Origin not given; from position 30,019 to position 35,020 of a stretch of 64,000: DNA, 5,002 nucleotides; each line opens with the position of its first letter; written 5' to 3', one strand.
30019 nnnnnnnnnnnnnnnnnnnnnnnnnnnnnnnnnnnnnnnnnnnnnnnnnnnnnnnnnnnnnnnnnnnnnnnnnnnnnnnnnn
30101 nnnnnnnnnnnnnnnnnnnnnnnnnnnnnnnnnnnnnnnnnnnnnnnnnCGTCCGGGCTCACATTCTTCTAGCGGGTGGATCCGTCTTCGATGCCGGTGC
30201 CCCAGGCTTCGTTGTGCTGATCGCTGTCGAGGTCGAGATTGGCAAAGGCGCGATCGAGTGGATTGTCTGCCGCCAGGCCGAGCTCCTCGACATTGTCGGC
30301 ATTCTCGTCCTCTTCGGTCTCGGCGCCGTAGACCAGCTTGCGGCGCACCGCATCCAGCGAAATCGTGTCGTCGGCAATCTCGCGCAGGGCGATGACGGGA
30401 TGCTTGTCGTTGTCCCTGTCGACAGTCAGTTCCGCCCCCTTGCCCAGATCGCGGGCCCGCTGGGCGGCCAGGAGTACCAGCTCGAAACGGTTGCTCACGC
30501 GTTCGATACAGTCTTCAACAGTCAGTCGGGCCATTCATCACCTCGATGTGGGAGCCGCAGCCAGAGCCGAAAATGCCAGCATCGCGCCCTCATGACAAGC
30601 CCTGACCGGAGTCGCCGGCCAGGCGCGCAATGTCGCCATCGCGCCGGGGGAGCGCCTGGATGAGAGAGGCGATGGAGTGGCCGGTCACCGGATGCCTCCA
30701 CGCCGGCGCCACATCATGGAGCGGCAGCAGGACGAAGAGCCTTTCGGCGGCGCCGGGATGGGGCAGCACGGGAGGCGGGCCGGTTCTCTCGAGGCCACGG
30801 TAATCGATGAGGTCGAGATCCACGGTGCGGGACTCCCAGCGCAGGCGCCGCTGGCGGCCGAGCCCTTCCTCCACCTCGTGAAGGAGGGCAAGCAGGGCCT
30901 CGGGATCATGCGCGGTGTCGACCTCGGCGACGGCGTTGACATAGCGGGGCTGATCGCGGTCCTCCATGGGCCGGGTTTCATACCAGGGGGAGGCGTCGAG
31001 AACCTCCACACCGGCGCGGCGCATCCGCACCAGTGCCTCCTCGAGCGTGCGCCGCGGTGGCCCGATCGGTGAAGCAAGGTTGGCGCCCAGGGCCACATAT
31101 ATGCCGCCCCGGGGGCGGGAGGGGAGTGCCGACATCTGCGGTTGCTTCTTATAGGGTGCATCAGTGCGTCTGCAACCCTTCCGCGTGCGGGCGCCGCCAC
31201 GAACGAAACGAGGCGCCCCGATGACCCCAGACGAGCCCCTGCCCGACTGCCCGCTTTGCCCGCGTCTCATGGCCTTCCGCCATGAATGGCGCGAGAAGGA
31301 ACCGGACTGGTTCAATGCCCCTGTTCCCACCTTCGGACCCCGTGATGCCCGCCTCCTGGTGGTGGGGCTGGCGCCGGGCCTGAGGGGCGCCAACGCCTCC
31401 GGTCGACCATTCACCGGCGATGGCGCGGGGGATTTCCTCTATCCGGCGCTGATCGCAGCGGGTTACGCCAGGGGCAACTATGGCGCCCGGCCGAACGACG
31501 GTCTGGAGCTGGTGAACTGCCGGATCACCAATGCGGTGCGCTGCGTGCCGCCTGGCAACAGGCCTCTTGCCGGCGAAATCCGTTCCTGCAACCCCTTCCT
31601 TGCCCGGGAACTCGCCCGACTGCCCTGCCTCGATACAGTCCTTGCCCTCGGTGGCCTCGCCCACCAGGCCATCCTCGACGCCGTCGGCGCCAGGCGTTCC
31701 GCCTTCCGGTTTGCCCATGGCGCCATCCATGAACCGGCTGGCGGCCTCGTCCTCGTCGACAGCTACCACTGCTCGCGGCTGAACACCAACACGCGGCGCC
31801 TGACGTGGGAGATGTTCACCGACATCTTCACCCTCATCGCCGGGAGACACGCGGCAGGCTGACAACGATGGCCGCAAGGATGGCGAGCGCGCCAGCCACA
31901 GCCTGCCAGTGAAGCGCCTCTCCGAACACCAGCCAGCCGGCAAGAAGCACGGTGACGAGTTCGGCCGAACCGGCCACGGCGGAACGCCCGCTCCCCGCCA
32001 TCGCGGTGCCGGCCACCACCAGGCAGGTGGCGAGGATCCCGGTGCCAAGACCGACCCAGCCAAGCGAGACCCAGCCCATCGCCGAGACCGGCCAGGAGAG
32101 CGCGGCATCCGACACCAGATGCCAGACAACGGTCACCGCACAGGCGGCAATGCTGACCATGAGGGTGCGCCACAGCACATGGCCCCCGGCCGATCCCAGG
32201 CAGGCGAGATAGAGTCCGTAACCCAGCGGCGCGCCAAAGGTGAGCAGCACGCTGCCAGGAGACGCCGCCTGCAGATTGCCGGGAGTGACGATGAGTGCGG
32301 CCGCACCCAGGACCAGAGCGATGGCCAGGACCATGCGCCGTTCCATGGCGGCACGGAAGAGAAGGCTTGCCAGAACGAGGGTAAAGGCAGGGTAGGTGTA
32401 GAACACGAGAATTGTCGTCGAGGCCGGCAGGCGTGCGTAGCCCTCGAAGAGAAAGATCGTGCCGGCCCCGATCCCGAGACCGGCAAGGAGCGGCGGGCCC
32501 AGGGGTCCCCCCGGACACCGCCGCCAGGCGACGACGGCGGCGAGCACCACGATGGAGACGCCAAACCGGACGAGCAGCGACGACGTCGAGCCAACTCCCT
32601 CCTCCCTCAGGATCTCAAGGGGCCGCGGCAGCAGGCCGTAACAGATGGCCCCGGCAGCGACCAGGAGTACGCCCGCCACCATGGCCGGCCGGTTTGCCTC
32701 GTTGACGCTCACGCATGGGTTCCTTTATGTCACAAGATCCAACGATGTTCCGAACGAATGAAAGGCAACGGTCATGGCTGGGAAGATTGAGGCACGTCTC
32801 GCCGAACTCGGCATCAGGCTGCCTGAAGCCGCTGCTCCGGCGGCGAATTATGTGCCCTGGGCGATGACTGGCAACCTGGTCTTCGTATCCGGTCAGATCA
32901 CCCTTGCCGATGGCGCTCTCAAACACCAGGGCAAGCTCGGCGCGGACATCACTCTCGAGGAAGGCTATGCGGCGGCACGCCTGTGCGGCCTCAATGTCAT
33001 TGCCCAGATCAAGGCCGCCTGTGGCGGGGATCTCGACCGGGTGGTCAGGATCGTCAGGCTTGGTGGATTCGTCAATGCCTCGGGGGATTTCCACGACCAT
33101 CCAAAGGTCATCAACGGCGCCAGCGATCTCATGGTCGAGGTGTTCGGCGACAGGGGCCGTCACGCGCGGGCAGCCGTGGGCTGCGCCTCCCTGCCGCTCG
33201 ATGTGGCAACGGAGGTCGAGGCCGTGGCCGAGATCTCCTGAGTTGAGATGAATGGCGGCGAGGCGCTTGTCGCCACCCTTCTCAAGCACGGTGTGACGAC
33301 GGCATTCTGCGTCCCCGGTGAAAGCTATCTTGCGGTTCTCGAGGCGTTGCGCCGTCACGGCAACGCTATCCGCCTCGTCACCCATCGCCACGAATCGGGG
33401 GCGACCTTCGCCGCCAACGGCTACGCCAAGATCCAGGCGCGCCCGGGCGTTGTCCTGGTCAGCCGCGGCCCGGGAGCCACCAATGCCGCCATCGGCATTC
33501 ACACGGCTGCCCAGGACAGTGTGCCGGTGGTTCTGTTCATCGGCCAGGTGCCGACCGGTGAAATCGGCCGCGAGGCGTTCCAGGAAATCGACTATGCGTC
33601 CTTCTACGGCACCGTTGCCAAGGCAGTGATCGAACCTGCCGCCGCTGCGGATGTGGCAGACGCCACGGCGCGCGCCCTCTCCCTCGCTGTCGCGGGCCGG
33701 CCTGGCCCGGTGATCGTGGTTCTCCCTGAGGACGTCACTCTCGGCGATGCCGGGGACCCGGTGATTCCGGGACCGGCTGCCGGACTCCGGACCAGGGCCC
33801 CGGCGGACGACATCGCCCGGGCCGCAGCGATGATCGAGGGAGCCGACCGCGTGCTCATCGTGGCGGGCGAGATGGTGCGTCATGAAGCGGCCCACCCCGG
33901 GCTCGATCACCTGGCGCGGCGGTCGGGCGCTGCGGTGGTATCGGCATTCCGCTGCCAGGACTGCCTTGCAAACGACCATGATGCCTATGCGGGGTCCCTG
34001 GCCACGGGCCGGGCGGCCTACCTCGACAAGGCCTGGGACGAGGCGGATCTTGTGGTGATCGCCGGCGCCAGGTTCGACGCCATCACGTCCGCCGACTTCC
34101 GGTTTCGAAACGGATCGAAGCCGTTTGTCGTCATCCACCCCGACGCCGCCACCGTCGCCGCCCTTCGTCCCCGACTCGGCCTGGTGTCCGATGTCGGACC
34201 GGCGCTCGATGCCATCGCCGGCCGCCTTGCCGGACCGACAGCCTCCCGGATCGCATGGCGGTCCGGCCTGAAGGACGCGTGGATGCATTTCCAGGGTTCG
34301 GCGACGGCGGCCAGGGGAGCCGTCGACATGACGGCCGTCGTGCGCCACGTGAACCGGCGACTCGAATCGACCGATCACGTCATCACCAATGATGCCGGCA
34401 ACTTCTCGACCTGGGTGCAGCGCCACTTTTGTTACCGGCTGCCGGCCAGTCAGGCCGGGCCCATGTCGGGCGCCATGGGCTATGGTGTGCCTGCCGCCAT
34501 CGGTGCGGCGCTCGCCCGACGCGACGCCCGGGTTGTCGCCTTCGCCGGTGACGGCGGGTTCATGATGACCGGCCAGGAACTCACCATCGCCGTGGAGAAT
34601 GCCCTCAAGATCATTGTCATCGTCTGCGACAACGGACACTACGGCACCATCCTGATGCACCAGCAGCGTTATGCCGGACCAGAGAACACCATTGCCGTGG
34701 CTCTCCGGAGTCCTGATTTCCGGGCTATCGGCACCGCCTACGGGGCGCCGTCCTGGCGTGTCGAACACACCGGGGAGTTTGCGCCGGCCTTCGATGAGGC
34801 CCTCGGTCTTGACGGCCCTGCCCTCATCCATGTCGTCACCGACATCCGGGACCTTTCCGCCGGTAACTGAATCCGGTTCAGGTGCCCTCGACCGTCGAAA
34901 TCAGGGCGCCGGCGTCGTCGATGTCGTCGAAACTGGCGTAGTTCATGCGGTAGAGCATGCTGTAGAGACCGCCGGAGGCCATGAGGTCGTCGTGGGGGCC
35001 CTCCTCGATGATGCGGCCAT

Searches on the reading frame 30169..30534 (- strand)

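Call 7: search_protein_families(library=pfam, proteins=[window:30169-30534:-], max_evalue=0.001)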
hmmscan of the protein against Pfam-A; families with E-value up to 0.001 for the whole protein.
window:30169-30534:- (121 aa): 1 family
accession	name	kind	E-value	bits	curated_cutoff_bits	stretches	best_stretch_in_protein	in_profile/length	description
PF01192.27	RNA_pol_Rpb6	-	1.8e-17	63.5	26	1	8-59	1-52/53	RNA polymerase Rpb6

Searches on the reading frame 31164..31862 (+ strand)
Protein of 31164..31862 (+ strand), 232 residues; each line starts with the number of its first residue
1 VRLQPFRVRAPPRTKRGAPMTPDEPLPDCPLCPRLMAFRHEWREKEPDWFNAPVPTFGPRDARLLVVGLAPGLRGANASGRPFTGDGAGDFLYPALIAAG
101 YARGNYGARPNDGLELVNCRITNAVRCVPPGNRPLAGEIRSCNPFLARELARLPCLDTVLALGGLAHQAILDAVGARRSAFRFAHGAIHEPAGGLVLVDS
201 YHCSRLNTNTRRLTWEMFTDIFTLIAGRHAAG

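Call 7: search_protein_families(library=pfam, proteins=[window:31164-31862:+], max_evalue=0.001)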
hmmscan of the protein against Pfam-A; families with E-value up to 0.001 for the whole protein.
window:31164-31862:+ (232 aa): 1 family
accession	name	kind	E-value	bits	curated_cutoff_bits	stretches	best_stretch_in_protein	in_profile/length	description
PF03167.25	UDG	-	6.3e-26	91.6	24.3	1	56-221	2-136/141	Uracil DNA glycosylase superfamily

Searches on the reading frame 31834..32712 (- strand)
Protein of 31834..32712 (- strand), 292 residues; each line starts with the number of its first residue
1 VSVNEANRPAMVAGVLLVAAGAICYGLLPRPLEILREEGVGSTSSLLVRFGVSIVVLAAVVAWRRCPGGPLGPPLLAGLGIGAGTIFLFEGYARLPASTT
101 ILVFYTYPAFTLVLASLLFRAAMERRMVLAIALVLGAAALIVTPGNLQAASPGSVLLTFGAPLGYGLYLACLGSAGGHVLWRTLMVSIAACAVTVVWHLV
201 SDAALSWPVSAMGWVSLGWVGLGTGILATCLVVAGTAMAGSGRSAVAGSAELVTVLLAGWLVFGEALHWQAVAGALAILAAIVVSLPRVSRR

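Call 7: search_protein_families(library=pfam, proteins=[window:31834-32712:-], max_evalue=0.001)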
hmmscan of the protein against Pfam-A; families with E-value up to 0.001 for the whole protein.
window:31834-32712:- (292 aa): 1 family
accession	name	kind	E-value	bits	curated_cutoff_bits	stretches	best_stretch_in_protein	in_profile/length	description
PF00892.27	EamA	-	9e-16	58.8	28.2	2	13-143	2-135/135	EamA-like transporter family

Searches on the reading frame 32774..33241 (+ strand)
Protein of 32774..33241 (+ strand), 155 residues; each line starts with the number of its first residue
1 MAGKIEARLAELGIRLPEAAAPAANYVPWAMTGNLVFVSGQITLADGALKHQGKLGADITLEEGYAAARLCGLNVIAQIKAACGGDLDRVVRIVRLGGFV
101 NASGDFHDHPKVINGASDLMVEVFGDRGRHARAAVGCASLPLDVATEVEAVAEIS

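Call 7: search_protein_families(library=pfam, proteins=[window:32774-33241:+], max_evalue=0.001)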
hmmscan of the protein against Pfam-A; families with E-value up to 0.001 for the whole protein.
window:32774-33241:+ (155 aa): 2 families
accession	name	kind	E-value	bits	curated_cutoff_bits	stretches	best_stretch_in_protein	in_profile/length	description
PF14588.11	YjgF_endoribonc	-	1.4e-37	129.2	35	1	6-153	1-147/148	YjgF/chorismate_mutase-like, putative endoribonuclease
PF01042.26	Ribonuc_L-PSP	-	1.2e-14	54.8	27.3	1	19-153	4-120/121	Endoribonuclease L-PSP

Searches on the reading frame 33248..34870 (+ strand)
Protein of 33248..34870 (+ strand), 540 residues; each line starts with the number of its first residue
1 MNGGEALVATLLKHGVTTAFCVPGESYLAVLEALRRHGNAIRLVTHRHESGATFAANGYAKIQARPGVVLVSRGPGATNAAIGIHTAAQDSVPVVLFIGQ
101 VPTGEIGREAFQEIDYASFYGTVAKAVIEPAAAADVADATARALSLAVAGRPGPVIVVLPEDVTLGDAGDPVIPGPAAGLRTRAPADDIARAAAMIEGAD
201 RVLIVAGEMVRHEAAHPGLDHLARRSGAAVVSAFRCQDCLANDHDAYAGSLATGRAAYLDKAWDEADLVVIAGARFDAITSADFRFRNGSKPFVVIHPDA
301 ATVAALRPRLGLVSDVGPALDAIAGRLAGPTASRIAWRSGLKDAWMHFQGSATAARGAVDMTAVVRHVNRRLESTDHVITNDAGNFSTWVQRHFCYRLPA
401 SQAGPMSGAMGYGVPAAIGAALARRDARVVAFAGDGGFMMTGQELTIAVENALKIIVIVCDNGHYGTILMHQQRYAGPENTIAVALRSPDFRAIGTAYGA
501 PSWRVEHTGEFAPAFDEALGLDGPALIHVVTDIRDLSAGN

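Call 7: search_protein_families(library=pfam, proteins=[window:33248-34870:+], max_evalue=0.001)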
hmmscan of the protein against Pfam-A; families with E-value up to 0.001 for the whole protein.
window:33248-34870:+ (540 aa): 3 families
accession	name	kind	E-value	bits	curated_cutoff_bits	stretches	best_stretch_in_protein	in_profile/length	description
PF02775.26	TPP_enzyme_C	-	4.8e-38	130.8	21.9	1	382-529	1-151/151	Thiamine pyrophosphate enzyme, C-terminal TPP binding domain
PF02776.23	TPP_enzyme_N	-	9.5e-36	122.6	26.8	1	1-117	1-117/119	Thiamine pyrophosphate enzyme, N-terminal TPP binding domain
PF00205.28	TPP_enzyme_M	-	1.8e-23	83.2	30.4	1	189-322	1-136/137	Thiamine pyrophosphate enzyme, central domain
